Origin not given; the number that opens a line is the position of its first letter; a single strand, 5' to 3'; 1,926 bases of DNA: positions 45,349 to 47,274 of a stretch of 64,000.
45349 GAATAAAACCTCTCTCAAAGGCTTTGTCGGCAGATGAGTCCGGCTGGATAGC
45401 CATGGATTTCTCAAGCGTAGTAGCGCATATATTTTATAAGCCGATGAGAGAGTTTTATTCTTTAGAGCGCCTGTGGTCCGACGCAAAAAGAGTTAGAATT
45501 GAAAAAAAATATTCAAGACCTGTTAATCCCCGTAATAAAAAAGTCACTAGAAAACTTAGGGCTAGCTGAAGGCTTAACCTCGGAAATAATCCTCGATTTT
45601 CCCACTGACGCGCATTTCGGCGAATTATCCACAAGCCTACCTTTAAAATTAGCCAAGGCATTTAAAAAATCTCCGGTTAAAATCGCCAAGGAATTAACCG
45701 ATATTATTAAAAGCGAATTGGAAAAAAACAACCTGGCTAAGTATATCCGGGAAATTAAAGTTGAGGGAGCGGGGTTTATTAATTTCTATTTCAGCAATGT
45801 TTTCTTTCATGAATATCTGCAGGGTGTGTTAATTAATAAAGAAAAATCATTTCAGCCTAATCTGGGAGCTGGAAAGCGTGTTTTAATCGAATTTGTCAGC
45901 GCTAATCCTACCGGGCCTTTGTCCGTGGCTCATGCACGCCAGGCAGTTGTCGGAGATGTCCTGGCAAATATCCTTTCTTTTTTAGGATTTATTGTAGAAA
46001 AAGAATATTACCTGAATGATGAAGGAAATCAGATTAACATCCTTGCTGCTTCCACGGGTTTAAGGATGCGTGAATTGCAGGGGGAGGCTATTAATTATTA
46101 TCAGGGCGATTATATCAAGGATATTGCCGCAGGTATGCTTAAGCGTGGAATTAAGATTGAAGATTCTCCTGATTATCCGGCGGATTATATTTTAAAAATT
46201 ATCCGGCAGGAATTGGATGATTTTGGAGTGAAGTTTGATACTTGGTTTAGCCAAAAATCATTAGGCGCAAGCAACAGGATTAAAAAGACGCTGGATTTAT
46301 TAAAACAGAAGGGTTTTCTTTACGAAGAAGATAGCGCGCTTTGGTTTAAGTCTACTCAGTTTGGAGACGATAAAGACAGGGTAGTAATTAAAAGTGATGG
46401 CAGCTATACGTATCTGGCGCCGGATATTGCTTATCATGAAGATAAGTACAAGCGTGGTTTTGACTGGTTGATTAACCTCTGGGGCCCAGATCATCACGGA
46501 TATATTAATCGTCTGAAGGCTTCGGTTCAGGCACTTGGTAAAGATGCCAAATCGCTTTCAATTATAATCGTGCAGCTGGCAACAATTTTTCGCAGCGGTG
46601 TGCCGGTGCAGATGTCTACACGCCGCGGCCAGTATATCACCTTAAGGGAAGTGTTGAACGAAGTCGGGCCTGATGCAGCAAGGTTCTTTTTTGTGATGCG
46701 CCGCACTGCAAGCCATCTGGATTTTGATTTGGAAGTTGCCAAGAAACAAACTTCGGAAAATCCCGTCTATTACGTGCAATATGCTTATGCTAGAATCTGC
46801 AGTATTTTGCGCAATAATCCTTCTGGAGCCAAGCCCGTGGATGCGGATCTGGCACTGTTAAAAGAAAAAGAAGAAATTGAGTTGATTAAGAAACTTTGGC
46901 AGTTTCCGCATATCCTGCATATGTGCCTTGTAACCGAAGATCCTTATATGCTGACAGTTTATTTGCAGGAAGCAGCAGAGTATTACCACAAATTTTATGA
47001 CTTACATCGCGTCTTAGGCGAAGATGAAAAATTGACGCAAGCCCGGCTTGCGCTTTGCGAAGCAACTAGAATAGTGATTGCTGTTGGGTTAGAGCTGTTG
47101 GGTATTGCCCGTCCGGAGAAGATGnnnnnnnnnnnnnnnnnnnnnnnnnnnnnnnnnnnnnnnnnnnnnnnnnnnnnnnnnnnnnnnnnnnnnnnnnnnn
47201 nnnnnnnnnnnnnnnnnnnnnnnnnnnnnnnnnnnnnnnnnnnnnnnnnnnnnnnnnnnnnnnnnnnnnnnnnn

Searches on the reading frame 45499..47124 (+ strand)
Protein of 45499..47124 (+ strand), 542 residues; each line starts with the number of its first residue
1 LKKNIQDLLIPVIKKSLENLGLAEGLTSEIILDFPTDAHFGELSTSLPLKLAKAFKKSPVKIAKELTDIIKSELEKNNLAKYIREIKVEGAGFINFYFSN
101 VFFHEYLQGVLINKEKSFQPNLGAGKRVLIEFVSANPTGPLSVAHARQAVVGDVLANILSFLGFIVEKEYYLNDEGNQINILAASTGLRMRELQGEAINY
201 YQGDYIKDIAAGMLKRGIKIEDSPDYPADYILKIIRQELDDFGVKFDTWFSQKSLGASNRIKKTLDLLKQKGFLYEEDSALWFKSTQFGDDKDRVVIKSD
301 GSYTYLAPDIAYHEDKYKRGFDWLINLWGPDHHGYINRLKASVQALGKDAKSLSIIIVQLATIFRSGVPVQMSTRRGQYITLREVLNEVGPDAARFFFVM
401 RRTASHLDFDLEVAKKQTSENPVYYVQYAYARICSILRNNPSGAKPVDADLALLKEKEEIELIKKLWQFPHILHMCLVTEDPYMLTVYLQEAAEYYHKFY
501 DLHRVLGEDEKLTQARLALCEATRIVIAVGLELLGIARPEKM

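Call 16: search_protein_families(library=pfam, proteins=[window:45499-47124:+])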
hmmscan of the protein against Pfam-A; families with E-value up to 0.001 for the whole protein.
window:45499-47124:+ (542 aa): 5 families
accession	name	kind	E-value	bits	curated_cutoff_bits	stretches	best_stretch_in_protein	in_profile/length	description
PF05746.21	DALR_1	-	7.9e-32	110.2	22.3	1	426-542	1-117/117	DALR anticodon binding domain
PF00750.26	tRNA-synt_1d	-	2.3e-23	83.2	23.3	1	108-389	3-298/349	tRNA synthetases class I (R), catalytic domain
PF03485.21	Arg_tRNA_synt_N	-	8.9e-14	52.3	21.5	1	12-98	6-85/85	Arginyl tRNA synthetase N terminal domain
PF09334.17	tRNA-synt_1g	-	2.7e-05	23.6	20.1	0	180-286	21-125/391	tRNA synthetases class I (M)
PF01406.26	tRNA-synt_1e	-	0.00055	19.8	27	0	143-205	25-87/301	tRNA synthetases class I (C) catalytic domain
